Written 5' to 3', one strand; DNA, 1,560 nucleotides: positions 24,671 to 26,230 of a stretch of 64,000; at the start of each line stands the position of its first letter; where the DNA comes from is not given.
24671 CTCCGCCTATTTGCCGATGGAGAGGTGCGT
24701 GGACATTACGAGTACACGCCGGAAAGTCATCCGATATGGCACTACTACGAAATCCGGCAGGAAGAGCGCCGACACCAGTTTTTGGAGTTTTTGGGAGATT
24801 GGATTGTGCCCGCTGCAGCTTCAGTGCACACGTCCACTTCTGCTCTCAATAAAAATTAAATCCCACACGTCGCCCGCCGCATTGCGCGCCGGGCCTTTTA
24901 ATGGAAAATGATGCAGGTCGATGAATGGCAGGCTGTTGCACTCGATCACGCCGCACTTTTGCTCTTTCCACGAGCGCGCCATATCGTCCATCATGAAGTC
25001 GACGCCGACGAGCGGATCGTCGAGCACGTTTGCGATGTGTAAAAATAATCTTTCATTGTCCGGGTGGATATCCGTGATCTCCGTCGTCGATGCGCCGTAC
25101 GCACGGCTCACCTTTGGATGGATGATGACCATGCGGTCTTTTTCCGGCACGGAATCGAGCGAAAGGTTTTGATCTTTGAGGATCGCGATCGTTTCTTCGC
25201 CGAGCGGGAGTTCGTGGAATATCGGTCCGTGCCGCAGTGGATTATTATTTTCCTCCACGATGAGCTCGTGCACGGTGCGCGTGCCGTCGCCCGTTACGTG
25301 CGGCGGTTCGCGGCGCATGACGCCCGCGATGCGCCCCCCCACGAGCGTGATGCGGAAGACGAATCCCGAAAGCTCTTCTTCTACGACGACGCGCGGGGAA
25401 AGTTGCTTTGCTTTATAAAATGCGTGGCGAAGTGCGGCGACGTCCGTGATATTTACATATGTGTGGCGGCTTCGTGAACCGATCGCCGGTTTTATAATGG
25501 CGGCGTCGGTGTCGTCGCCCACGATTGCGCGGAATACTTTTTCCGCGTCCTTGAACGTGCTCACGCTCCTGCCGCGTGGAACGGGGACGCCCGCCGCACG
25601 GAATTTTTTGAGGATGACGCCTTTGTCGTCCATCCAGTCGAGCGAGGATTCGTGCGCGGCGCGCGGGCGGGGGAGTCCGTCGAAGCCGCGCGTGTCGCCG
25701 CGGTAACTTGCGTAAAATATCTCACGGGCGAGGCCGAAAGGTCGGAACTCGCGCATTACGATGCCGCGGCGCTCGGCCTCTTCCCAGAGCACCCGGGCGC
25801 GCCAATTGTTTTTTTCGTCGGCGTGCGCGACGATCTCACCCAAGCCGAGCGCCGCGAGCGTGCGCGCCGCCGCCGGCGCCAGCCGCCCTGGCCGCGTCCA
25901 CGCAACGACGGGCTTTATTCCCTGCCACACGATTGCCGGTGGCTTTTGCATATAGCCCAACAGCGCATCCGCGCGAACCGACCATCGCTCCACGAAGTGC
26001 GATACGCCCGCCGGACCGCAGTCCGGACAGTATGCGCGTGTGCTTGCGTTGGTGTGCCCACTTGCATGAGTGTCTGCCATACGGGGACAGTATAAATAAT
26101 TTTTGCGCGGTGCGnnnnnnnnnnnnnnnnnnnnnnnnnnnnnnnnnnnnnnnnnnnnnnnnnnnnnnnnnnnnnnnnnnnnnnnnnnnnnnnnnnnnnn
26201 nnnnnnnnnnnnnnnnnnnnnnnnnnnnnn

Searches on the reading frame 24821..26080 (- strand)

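Call 3: search_protein_families(library=pfam, proteins=[window:24821-26080:-], max_evalue=0.01)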
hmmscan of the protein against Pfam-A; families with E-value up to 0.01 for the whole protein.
window:24821-26080:- (419 aa): 0 families

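Call 4: search_protein_families(library=ncbifam, proteins=[window:24821-26080:-], max_evalue=0.01)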
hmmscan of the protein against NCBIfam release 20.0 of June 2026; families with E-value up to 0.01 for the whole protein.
window:24821-26080:- (419 aa): 6 families
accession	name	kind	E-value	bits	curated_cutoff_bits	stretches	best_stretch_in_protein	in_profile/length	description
TIGR02068.2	cya_phycin_syn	equivalog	1.5e-53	182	850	1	146-418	207-479/862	cyanophycin synthetase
NF010623.0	PRK14016.1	subfamily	1.5e-52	178.9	877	1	152-418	214-480/871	cyanophycin synthetase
NF002688.0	PRK02471.1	equivalog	1.7e-35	122.6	425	1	149-412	486-754/756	bifunctional glutamate--cysteine ligase GshA/glutathione synthetase GshB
TIGR03103.1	trio_acet_GNAT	equivalog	2.5e-28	98.9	569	1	91-390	240-527/547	N-acetylglutaminylglutamine synthetase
TIGR01435.1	glu_cys_lig_rel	equivalog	1.4e-24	86.4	656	1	149-410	466-719/719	bifunctional glutamate--cysteine ligase/glutathione synthetase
TIGR00768.1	rimK_fam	subfamily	0.0017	17.8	143.4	0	333-367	209-243/276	RimK family alpha-L-glutamate ligase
